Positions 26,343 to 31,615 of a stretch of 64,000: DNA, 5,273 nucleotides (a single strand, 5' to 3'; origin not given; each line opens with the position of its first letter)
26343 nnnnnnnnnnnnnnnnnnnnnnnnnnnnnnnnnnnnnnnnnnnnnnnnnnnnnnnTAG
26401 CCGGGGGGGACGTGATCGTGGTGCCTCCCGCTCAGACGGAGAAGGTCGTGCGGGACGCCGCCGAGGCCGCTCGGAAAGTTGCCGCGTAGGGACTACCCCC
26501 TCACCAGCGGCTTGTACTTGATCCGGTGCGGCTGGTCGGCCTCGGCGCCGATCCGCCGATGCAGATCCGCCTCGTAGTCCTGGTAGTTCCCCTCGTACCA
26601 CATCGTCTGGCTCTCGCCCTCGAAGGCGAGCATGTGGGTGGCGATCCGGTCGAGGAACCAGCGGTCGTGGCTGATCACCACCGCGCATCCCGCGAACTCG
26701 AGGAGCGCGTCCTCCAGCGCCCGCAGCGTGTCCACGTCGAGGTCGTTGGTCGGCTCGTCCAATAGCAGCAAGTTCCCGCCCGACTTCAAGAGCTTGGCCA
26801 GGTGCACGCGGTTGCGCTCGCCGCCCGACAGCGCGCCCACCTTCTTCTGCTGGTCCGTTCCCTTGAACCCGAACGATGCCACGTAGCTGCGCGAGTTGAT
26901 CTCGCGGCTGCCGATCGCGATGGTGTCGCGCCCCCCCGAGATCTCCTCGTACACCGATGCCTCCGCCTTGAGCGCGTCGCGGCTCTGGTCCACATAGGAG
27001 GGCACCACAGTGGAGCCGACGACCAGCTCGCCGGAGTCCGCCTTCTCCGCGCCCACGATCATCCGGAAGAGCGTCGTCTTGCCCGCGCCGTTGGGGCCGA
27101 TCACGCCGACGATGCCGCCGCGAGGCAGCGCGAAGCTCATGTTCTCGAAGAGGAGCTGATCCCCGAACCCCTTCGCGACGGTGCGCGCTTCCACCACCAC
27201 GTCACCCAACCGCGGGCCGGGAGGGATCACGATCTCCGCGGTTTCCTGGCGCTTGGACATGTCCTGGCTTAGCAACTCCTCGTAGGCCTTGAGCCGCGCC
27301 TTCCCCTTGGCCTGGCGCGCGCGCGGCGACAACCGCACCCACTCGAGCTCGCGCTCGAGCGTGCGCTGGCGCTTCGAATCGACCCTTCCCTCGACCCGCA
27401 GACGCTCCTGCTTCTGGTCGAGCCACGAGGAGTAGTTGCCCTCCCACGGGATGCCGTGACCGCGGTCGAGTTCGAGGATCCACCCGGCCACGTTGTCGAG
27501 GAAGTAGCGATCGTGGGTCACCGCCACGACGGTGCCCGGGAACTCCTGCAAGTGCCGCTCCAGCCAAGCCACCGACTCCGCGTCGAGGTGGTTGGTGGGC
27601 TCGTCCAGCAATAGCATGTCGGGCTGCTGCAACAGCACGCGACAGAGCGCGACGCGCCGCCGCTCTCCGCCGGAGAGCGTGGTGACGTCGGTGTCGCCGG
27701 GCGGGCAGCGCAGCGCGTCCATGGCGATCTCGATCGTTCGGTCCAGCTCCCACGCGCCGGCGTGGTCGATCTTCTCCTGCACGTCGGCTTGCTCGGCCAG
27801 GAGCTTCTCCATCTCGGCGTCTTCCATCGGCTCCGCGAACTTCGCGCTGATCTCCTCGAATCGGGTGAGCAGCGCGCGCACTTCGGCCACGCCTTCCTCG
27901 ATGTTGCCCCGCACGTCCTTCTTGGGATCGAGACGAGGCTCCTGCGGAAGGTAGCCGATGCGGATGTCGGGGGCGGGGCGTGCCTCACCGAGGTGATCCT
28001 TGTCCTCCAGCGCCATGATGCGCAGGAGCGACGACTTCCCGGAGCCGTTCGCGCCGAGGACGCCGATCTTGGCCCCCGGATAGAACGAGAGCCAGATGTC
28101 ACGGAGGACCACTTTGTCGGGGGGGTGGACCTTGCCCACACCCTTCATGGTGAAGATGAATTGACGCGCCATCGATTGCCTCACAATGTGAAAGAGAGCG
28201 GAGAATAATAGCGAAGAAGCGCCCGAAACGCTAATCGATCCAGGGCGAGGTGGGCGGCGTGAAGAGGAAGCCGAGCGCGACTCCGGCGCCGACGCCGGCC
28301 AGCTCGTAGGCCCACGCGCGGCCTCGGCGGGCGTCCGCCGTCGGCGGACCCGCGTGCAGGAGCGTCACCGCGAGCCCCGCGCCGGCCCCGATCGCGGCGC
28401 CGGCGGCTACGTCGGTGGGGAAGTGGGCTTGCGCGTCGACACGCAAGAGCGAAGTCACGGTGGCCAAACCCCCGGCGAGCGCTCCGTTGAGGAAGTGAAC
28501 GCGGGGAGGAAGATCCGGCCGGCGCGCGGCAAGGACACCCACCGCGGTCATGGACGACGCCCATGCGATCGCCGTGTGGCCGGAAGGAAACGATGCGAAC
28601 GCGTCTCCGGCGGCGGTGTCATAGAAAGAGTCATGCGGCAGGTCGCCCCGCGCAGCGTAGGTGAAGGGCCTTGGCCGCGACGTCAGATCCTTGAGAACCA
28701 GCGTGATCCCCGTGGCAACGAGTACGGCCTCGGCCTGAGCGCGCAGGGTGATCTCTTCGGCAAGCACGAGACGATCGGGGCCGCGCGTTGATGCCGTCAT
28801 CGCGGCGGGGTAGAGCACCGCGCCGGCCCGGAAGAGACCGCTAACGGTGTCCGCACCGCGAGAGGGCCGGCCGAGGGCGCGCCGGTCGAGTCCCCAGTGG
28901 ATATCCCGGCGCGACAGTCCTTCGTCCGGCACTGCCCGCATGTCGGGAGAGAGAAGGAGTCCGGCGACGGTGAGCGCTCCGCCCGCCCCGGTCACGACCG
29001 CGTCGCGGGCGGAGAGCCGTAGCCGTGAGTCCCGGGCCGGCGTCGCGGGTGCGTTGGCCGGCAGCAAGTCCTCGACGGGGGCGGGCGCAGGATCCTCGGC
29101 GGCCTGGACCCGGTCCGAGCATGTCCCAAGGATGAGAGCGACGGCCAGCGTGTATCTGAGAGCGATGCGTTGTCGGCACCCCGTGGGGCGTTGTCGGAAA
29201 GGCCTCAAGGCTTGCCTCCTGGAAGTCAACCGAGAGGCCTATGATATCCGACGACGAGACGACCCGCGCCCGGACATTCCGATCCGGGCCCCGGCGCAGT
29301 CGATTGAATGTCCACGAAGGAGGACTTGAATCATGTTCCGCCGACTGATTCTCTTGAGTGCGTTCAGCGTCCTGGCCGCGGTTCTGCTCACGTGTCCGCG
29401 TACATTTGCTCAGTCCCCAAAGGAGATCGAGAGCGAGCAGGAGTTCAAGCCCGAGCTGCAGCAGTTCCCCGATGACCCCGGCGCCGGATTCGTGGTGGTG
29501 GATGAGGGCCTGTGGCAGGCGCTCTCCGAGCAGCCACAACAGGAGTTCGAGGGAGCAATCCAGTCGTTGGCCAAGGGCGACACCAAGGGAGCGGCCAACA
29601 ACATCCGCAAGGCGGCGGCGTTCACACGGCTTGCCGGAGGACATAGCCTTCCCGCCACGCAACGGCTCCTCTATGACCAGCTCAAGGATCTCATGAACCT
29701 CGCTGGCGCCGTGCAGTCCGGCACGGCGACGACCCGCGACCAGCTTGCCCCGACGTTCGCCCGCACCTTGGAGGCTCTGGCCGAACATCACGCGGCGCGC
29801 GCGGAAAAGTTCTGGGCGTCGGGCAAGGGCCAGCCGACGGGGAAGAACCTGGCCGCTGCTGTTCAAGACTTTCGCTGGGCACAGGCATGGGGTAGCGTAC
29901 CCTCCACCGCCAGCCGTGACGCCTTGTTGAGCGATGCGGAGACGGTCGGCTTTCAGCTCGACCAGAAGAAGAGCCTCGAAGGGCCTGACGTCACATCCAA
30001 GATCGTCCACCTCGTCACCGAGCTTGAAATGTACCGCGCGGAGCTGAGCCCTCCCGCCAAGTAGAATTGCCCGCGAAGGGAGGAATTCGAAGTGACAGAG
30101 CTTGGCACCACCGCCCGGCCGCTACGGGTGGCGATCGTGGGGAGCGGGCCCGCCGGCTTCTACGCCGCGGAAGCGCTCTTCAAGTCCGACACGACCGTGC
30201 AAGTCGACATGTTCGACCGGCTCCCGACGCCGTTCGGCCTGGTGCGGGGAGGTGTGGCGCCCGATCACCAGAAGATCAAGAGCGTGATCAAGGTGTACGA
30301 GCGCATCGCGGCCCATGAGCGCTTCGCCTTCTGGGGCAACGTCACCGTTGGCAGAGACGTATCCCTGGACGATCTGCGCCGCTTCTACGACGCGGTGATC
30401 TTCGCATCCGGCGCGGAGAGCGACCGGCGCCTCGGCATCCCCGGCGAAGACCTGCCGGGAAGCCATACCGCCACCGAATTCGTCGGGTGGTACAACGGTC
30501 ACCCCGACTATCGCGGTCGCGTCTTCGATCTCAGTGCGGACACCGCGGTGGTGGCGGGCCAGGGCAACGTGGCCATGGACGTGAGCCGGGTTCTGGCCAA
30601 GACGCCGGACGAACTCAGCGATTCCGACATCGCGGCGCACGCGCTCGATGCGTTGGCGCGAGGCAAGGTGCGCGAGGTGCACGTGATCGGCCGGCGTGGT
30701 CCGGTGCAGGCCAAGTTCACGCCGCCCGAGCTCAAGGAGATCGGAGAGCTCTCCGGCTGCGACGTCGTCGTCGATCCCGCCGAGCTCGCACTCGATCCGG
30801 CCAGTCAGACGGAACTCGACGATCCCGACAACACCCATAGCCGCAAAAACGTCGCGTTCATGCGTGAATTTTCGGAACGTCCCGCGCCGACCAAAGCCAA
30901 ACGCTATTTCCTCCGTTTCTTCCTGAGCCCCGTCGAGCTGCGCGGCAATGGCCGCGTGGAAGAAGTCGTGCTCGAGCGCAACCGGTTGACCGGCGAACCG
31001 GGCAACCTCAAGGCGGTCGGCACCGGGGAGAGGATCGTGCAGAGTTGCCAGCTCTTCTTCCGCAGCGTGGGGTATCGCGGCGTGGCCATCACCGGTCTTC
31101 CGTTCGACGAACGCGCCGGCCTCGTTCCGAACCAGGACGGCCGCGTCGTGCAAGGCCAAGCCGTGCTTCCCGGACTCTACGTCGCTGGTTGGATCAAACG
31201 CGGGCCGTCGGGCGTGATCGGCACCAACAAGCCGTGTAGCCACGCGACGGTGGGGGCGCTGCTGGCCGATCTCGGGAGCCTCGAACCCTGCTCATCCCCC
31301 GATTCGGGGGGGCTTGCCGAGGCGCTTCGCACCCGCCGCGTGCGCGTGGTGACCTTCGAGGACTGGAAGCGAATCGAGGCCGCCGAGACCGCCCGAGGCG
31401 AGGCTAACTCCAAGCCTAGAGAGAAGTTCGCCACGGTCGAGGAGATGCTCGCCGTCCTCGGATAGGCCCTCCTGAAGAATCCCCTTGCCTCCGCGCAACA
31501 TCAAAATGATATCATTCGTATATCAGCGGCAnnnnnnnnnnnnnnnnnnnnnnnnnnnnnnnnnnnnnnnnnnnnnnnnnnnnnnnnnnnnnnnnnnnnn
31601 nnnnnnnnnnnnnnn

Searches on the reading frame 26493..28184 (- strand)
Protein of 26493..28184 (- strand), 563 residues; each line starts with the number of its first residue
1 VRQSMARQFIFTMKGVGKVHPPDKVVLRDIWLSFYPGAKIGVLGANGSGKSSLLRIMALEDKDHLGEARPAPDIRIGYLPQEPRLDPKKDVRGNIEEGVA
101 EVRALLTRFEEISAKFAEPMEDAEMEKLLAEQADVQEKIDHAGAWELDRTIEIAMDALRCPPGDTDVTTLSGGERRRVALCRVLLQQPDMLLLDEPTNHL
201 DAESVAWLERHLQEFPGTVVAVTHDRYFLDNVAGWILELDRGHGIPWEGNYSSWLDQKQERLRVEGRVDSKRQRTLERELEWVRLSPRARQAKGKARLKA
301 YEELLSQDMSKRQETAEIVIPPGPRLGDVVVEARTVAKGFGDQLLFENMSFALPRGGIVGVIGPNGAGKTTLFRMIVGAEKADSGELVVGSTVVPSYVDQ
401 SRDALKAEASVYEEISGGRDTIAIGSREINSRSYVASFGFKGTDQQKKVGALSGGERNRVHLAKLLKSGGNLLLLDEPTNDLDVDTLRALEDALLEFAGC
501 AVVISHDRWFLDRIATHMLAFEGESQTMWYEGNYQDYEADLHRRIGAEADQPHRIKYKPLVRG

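Call 46: search_protein_families(library=pfam, proteins=[window:26493-28184:-], max_evalue=0.0001)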
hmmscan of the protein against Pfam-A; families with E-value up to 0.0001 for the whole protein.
window:26493-28184:- (563 aa): 6 families
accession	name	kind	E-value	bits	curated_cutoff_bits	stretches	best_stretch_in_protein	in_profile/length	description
PF00005.33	ABC_tran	-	4.2e-50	170.3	25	2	27-198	1-137/137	ABC transporter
PF13304.12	AAA_21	-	1.4e-15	58.6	27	0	358-377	1-20/304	AAA domain, putative AbiEii toxin, Type IV TA system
PF12848.13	ABC_tran_Xtn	-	2.2e-11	44.1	25.9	1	237-313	1-79/85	ABC transporter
PF02463.25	SMC_N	-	3.6e-08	33.6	40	0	357-382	25-53/220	RecF/RecN/SMC N terminal domain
PF13476.12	AAA_23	-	1.2e-05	26.5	27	0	350-377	14-40/201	AAA domain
PF13555.12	AAA_29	-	1.7e-05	24.9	27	0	346-373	12-39/61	P-loop containing region of AAA domain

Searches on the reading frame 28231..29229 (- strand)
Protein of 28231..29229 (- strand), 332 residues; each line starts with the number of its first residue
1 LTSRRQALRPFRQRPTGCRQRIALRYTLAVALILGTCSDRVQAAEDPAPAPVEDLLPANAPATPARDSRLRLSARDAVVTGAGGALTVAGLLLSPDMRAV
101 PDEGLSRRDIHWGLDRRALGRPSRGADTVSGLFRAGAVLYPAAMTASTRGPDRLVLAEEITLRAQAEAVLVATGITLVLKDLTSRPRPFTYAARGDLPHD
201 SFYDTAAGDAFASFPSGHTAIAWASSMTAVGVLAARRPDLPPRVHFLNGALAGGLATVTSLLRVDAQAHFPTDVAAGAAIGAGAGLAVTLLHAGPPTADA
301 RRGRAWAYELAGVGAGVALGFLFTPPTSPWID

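Call 46: search_protein_families(library=pfam, proteins=[window:28231-29229:-], max_evalue=0.0001)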
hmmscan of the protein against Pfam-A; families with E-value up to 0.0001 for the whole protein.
window:28231-29229:- (332 aa): 1 family
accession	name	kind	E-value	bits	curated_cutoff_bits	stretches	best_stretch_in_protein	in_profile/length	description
PF01569.27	PAP2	-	6.2e-20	71.7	27.2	1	167-291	7-124/130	PAP2 superfamily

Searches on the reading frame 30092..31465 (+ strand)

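Call 46: search_protein_families(library=pfam, proteins=[window:30092-31465:+], max_evalue=0.0001)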
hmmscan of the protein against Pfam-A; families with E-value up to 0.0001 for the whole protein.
window:30092-31465:+ (457 aa): 2 families
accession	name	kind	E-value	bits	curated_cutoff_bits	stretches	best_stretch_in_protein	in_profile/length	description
PF07992.20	Pyr_redox_2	-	2.5e-09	37.4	26.1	1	12-204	2-176/291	Pyridine nucleotide-disulphide oxidoreductase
PF13450.12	NAD_binding_8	-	5.6e-05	23.8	21.9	0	15-58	1-42/68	NAD(P)-binding Rossmann-like domain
